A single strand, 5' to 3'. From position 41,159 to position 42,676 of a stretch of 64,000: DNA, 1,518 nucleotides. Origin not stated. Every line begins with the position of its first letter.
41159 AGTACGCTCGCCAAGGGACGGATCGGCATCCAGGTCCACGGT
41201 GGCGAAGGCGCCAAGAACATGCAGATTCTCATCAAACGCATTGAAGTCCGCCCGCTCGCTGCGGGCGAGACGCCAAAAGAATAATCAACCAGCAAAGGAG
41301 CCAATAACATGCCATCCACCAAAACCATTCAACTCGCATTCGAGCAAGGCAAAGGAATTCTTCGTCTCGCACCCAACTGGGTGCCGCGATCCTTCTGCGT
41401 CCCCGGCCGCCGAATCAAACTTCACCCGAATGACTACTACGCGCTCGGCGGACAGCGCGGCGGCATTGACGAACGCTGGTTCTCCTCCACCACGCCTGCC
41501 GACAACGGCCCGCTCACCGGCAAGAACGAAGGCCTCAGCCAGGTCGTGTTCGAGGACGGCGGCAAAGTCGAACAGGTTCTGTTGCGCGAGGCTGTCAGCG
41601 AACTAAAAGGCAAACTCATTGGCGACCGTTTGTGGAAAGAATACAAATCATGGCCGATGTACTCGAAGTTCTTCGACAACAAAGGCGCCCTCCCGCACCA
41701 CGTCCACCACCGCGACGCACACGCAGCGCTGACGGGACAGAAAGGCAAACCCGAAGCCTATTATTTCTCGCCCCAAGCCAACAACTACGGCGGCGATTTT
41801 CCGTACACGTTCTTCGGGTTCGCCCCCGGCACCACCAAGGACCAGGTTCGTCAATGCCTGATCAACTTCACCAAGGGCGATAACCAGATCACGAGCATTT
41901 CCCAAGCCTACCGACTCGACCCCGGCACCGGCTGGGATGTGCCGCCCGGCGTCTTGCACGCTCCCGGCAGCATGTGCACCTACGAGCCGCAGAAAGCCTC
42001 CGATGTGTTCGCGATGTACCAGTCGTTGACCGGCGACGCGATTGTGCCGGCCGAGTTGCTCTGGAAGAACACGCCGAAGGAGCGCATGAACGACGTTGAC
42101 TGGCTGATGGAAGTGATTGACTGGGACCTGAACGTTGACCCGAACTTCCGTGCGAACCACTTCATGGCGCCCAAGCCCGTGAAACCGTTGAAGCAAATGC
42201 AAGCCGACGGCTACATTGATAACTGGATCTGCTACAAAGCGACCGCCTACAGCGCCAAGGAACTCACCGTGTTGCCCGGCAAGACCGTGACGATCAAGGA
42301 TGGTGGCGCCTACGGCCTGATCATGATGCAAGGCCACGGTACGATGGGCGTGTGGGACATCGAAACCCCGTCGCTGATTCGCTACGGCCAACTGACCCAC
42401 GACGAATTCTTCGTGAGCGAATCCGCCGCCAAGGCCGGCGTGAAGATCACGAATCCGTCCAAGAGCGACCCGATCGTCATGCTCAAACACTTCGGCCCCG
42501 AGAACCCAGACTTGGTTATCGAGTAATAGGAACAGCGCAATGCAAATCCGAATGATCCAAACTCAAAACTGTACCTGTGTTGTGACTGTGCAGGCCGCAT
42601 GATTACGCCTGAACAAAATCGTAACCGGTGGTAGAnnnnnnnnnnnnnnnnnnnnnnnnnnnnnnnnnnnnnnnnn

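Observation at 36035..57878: Expanded periplasmic oxidative glycoside-processing (3-keto-glycoside-type) locus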

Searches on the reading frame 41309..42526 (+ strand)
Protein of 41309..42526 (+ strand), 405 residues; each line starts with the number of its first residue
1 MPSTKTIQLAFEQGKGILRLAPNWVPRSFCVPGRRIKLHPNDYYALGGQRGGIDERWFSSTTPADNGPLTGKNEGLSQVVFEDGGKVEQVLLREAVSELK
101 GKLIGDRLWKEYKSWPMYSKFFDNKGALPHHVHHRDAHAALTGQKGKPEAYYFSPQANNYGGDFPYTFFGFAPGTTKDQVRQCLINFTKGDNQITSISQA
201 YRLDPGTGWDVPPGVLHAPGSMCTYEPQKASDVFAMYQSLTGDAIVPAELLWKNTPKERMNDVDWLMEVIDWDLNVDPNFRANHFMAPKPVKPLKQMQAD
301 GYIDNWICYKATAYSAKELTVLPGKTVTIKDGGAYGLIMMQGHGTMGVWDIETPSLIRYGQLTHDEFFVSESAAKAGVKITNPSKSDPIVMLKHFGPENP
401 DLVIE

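Call 7: search_protein_families(library=pfam, proteins=[window:41309-42526:+], max_evalue=0.01)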
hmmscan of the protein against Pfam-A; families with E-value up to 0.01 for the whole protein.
window:41309-42526:+ (405 aa): 0 families

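Call 11: search_solved_structures(query=window:41309-42526:+, max_evalue=1)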
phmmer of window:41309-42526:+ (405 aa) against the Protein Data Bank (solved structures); distinct sequences matched with E-value up to 1: 1.
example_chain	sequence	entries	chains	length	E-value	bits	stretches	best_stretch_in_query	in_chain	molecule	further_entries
2ckk_A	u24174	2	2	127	0.23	13.6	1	24-82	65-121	KIN17 | DNA/RNA-binding protein KIN17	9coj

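Call 22: search_protein_families(library=ncbifam, proteins=[window:41309-42526:+], max_evalue=0.01)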
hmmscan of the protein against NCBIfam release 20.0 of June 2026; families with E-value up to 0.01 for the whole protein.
window:41309-42526:+ (405 aa): 0 families

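Call 34: find_homologous_proteins(query=window:41309-42526:+, max_evalue=0.00001)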
Query window:41309-42526:+ (405 aa): 8000 proteins with E <= 0.00001 among 8000 candidates; the best 120 are listed.
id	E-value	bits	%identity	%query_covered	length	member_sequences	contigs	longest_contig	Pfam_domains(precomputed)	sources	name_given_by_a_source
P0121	2.9e-281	951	98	100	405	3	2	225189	-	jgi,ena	jgi:hypothetical protein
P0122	9.1e-279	943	97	100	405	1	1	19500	-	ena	-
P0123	6.9e-278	940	97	100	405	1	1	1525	-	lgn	-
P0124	8.8e-274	926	95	100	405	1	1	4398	-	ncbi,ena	-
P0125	5.0e-266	901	92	100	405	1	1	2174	-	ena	-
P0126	8.5e-263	890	92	99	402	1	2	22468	-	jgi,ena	jgi:hypothetical protein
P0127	9.8e-260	880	89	100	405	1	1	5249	-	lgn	-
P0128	2.9e-259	878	90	99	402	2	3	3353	-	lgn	-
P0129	3.5e-258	875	88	100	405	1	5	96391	-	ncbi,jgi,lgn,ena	-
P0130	4.8e-258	874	88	100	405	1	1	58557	-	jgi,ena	-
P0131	1.6e-251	853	85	100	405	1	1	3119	-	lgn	-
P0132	2.1e-241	819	83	100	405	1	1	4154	-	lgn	-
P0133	5.2e-241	818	81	100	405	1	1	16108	-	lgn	-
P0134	6.9e-241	818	81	100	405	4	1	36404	-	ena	-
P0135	9.8e-241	817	80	100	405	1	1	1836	-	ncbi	-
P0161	1.1e-236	804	81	100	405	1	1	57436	-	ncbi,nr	ncbi:MAG: hypothetical protein PHO37_05890 [Kiritimatiellae bacterium]|nr:hypothetical protein [Kiri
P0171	1.6e-235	800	81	98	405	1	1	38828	-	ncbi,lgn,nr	ncbi:MAG: hypothetical protein JXD22_14600 [Sedimentisphaerales bacterium]|nr:hypothetical protein [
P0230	1.3e-229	781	78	98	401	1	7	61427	-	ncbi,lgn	ncbi:MAG: hypothetical protein ACQERO_01165 [Bacteroidota bacterium]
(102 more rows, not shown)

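Call 35: find_encoding_contigs(protein=P0230, flank=8000, max_places=1)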
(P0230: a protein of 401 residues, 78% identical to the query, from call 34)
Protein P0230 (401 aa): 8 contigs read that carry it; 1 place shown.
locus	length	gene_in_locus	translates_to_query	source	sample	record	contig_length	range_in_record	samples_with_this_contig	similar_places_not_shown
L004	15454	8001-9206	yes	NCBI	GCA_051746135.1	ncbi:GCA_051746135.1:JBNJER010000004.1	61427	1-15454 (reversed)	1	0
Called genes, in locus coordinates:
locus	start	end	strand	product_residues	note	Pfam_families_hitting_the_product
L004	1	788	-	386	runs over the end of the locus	PF01408:GFO_IDH_MocA, PF02894:GFO_IDH_MocA_C, PF22725:GFO_IDH_MocA_C3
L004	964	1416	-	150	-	PF16867:DMSP_lyase (weak), PF01050:MannoseP_isomer (weak), PF07883:Cupin_2, PF02311:AraC_binding (weak)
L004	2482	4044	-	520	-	PF07690:MFS_1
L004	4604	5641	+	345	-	PF01261:AP_endonuc_2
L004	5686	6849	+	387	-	PF01408:GFO_IDH_MocA, PF02894:GFO_IDH_MocA_C, PF22685:Gal80p_C-like (faint), PF22725:GFO_IDH_MocA_C3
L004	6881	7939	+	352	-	PF14486:DUF4432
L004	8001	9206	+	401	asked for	-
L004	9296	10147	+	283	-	PF01261:AP_endonuc_2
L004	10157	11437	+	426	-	PF00596:Aldolase_II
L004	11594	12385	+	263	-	PF06439:3keto-disac_hyd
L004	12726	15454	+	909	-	PF00034:Cytochrom_C (faint)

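Call 36: find_encoding_contigs(protein=P0171, flank=8000, max_places=1)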
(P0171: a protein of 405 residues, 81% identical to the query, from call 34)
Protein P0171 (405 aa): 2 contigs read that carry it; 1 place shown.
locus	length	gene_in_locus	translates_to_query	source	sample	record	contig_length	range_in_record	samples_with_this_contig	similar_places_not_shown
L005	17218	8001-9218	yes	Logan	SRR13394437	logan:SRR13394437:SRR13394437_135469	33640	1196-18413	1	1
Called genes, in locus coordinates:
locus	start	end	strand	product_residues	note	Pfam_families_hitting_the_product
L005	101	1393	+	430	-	PF01408:GFO_IDH_MocA, PF22725:GFO_IDH_MocA_C3 (faint), PF19051:GFO_IDH_MocA_C2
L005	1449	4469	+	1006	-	PF02985:HEAT (faint), PF03130:HEAT_PBS (faint), PF25786:HEAT_GCN1_C (weak), PF13646:HEAT_2 (weak), PF06439:3keto-disac_hyd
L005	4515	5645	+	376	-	PF01408:GFO_IDH_MocA, PF03447:NAD_binding_3 (weak), PF22725:GFO_IDH_MocA_C3, PF02894:GFO_IDH_MocA_C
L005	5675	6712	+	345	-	PF01261:AP_endonuc_2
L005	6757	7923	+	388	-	PF01839:FG-GAP (faint), PF13517:FG-GAP_3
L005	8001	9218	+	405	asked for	-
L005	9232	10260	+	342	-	PF00294:PfkB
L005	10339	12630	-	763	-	PF21305:type_II_gspD_N0, PF03958:Secretin_N, PF00263:Secretin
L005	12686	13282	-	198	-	-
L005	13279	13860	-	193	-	-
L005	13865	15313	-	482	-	-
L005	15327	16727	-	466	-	PF21687:T2SSK_1st, PF03934:T2SSK (faint), PF12836:HHH_3 (weak)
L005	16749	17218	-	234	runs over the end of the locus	PF11612:T2SSJ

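Call 37: find_encoding_contigs(protein=P0161, flank=8000, max_places=1)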
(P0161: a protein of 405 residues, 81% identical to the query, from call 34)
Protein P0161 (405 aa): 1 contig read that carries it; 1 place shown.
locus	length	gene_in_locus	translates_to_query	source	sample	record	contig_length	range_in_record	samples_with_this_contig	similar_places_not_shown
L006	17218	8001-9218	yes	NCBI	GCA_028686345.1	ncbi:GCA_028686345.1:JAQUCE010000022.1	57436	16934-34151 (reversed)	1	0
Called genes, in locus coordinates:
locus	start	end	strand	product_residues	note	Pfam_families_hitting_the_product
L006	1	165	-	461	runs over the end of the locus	PF00285:Citrate_synt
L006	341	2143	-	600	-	PF00069:Pkinase, PF07714:PK_Tyr_Ser-Thr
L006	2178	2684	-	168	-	PF00731:AIRC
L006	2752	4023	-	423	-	PF02844:GARS_N, PF01071:GARS_A, PF02786:CPSase_L_D2 (weak), PF02843:GARS_C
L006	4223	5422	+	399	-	-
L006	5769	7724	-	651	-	PF13385:Laminin_G_3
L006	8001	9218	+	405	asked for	-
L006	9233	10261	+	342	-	PF00294:PfkB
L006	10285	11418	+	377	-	PF01408:GFO_IDH_MocA, PF22725:GFO_IDH_MocA_C3, PF02894:GFO_IDH_MocA_C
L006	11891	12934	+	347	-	PF01261:AP_endonuc_2 (weak)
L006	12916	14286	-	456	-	PF10142:PhoPQ_related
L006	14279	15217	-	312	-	PF00248:Aldo_ket_red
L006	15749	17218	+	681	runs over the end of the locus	PF00884:Sulfatase, PF16347:SGSH_C (weak)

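Call 40: search_protein_families(library=pfam, proteins=[window:41309-42526:+], max_evalue=10)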
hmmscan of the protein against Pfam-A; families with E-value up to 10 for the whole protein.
window:41309-42526:+ (405 aa): 0 families

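Call 46: predict_structure(alignment_id=A2)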
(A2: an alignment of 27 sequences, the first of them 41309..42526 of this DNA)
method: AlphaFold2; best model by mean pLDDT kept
length: 405 residues; sequences in the alignment: 27
mean_pLDDT: 51.8   pTM: 0.56
mean pLDDT of the five models: 51.8, 51.5, 48.2, 45.4, 43.1
residues with pLDDT >= 90: 0; 70-90: 99; 50-70: 116; < 50: 190
segments of 3 or more residues with pLDDT < 50: 23-71, 114-170, 198-246, 284-287, 308-315, 333-335, 354-364, 395-397
pLDDT, mean of each block of 10 residues (from residue 1): 75 83 37 28 32 29 31 58 79 66 61 43 29 38 32 26 31 69 71 52 31 24 26 28 47 66 69 56 52 78 58 53 80 51 75 44 58 80 71 53 58
secondary structure, 60 per line:
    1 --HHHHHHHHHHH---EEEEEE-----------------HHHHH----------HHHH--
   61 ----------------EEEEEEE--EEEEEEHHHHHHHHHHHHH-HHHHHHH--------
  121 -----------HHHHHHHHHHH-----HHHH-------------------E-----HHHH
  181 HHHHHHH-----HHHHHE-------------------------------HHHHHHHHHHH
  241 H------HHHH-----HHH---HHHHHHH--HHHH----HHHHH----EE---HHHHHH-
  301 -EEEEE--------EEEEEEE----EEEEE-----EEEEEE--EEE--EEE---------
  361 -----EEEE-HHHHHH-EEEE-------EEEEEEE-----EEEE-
elements in order: H3-13 E17-22 H40-44 H55-58 E77-83 E86-91 H92-104 H106-112 H132-142 H148-151 H177-187 H193-197 H230-241 H248-251 H263-269 H272-275 H280-284 H294-299 E302-306 E315-321 E326-330 E336-341 E344-346 E349-351 E366-369 H371-376 E378-381 E389-395 E401-404

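Call 47: search_solved_structures(query=A2, max_evalue=10, show_alignments=3)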
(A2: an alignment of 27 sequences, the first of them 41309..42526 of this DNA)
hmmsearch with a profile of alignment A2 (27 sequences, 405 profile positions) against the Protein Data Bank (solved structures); distinct sequences matched with E-value up to 10: 3.
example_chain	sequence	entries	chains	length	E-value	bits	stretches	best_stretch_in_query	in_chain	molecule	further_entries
1qwr_A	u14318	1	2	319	0.15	14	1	35-59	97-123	Mannose-6-phosphate isomerase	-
2ckk_A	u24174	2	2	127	0.21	13.6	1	10-76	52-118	KIN17 | DNA/RNA-binding protein KIN17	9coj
5zuy_A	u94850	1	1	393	1.9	10.4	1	85-143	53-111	Mannose-6-phosphate isomerase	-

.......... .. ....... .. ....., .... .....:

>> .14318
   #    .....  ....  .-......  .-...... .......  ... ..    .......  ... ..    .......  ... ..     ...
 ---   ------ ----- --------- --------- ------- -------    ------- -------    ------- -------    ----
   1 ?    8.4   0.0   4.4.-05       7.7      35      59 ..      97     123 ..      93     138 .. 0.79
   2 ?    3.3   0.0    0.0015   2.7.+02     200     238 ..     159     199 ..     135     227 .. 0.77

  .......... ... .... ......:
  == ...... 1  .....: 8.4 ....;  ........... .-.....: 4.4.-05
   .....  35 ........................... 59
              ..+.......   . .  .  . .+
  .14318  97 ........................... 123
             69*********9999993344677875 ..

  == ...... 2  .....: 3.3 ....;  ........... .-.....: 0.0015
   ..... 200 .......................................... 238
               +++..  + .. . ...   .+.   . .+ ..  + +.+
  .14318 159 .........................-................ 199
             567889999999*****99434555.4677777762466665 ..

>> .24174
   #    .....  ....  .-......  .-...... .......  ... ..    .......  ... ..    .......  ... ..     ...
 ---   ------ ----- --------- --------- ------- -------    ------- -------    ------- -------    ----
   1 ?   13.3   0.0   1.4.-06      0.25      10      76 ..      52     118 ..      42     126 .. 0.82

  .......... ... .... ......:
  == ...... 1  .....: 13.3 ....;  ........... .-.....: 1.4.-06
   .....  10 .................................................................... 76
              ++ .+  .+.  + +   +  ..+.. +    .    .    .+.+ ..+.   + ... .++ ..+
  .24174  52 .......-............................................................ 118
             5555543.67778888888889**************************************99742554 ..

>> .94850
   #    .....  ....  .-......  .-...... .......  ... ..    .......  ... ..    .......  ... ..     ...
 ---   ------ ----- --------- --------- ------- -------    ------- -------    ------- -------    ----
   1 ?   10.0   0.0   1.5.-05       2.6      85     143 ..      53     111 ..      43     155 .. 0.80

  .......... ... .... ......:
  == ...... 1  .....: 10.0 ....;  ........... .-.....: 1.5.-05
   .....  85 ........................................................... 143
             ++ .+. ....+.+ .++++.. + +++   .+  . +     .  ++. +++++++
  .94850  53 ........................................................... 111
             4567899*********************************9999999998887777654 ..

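Call 48: find_related_loci(query=A2, collection=metagenome_contigs, flank=8000)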
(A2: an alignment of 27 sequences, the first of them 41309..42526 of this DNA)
Query A2 (405 aa) in metagenome_contigs; peptide patterns used: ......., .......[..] (x = any residue, [..] = any of these).
600 stretches matched a pattern (row limit reached: there are more); 579 encode a relative of the query (tblastn E <= 1e-3); the best 80 are kept; 80 distinct loci.
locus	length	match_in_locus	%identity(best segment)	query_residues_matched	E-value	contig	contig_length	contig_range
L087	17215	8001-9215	98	1-405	0e+0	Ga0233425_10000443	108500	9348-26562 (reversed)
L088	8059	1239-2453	81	1-405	0e+0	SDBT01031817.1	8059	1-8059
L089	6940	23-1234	80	3-405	0e+0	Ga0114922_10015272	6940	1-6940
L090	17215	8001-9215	78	1-405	0e+0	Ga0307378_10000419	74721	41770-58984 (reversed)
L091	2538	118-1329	79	3-405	0e+0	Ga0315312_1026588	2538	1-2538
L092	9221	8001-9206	77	1-402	0e+0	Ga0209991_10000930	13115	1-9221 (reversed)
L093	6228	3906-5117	78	1-404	0e+0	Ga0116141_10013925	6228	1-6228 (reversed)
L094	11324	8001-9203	77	3-403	0e+0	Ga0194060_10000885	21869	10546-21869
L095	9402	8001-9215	76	1-405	0e+0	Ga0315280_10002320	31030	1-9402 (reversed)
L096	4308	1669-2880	78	3-405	0e+0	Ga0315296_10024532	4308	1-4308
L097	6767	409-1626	77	1-405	0e+0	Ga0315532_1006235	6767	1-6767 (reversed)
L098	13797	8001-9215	77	1-405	0e+0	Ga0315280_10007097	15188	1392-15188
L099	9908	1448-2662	78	1-405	0e+0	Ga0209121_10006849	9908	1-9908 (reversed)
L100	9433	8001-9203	76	4-404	0e+0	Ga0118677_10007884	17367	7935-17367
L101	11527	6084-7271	78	10-405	0e+0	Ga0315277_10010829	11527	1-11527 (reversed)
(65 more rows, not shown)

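Call 57: fold_search(model_id=the predicted structure, library=pdb)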
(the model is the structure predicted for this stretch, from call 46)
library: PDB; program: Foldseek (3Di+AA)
matches with E <= 10: 1027; with E <= 0.001: 6
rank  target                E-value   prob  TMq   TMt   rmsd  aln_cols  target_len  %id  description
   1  3eqe_B                1.9e-04  1.00  0.17  0.40  12.0       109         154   20  Crystal structure of the YubC protein from Bacillus subtilis. Northeast Structural Genomics Consortium target SR112. (released 2008-10-14)
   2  3eqe_A                2.0e-04  1.00  0.15  0.35   7.9       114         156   20  Crystal structure of the YubC protein from Bacillus subtilis. Northeast Structural Genomics Consortium target SR112. (released 2008-10-14)
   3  4qm9_A                3.0e-04  1.00  0.17  0.41   7.0       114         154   21  Crystal Structure of a Putative Cysteine Dioxygenase From Bacillus subtilis with Cys-bound (released 2014-11-19)
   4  1lr5_A                3.3e-04  1.00  0.18  0.41  10.6       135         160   12  Crystal structure of auxin binding protein (released 2002-06-19)
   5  4qm9_B                3.5e-04  1.00  0.18  0.43   7.0       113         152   20  Crystal Structure of a Putative Cysteine Dioxygenase From Bacillus subtilis with Cys-bound (released 2014-11-19)
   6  1lr5_B                6.3e-04  1.00  0.18  0.41  10.6       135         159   12  Crystal structure of auxin binding protein (released 2002-06-19)
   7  1ipk_C                1.2e-03  0.96  0.15  0.15  10.4       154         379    7  CRYSTAL STRUCTURES OF RECOMBINANT AND NATIVE SOYBEAN BETA-CONGLYCININ BETA HOMOTRIMERS (released 2002-05-16)
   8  4xfa                  1.9e-03  1.00  0.18  0.36  10.5       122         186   13  cysteine dioxygenase variant - Y157F at pH 8.0 in complex with homocysteine (released 2016-02-24)
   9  4z82                  2.8e-03  0.96  0.19  0.38  15.0       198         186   12  Cysteine bound rat cysteine dioxygenase C164S variant at pH 8.1 (released 2016-06-01)
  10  3kgz_A                3.0e-03  0.98  0.16  0.39   8.4       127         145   13  Crystal structure of a cupin 2 conserved barrel domain protein from Rhodopseudomonas palustris (released 2009-11-24)
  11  8zyh_B                3.7e-03  0.92  0.13  0.39   9.5       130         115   12  Crystal structure of a cupin protein (tm1459, I49C-4py/H52A/H54A/C106D mutant) in copper (Cu) substituted form (released 2024-09-04)
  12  4pix                  3.7e-03  0.90  0.14  0.28  12.6       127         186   11  Unliganded Cysteine Dioxygenase C93A variant at pH 6.2 (released 2016-02-17)
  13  5gja_E                5.0e-03  0.30  0.14  0.18  21.4       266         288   11  Crystal structure of Arabidopsis thaliana ACO2 in complex with 2-PA (released 2017-05-10)
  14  8uai_D                5.3e-03  0.99  0.19  0.18  10.3       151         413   12  Crystal structure of hetero hexameric hazelnut allergen Cor a 9 (released 2024-05-15)
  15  5gyl_A                5.3e-03  0.98  0.16  0.17   8.2       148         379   13  Structure of Cicer arietinum 11S gloubulin (released 2017-10-04)
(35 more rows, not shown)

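Call 81: search_protein_representatives(alignment_id=A2)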
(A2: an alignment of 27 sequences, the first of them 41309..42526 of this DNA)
Query: 27 sequences, 405 profile positions. Proteins with E-value up to 0.001 (for the whole library): 1982; up to 1e-10: 1222; up to 1e-30: 328. The best 150 are listed.
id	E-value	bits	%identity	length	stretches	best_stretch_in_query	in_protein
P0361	5.3e-164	562.2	-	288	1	117-403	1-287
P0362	3.6e-146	503.5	-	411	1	4-399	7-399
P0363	5.0e-146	503.0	-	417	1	5-403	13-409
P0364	4.6e-127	440.6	-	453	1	9-403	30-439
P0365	2.3e-120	418.5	-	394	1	9-399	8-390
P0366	1.0e-117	409.8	-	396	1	4-398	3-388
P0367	1.6e-109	382.9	-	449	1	2-354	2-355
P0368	4.5e-105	368.2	-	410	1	7-398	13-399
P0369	2.0e-103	362.8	-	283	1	3-282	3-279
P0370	2.3e-92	326.3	-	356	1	7-195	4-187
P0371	3.7e-91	322.4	-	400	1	32-295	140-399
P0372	2.2e-90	319.8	-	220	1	120-315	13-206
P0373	2.9e-88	312.8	-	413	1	6-402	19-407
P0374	2.3e-87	309.9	-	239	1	1-181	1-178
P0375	4.3e-87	309.0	-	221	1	186-400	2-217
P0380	6.1e-80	285.4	-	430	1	9-398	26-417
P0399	7.1e-69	249.0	-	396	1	3-398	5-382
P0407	4.3e-65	236.5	-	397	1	5-400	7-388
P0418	1.6e-61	224.8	-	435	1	7-399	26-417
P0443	1.6e-57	211.6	-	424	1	4-398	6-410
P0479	7.5e-51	189.6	-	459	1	9-399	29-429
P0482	7.8e-50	186.3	-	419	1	7-374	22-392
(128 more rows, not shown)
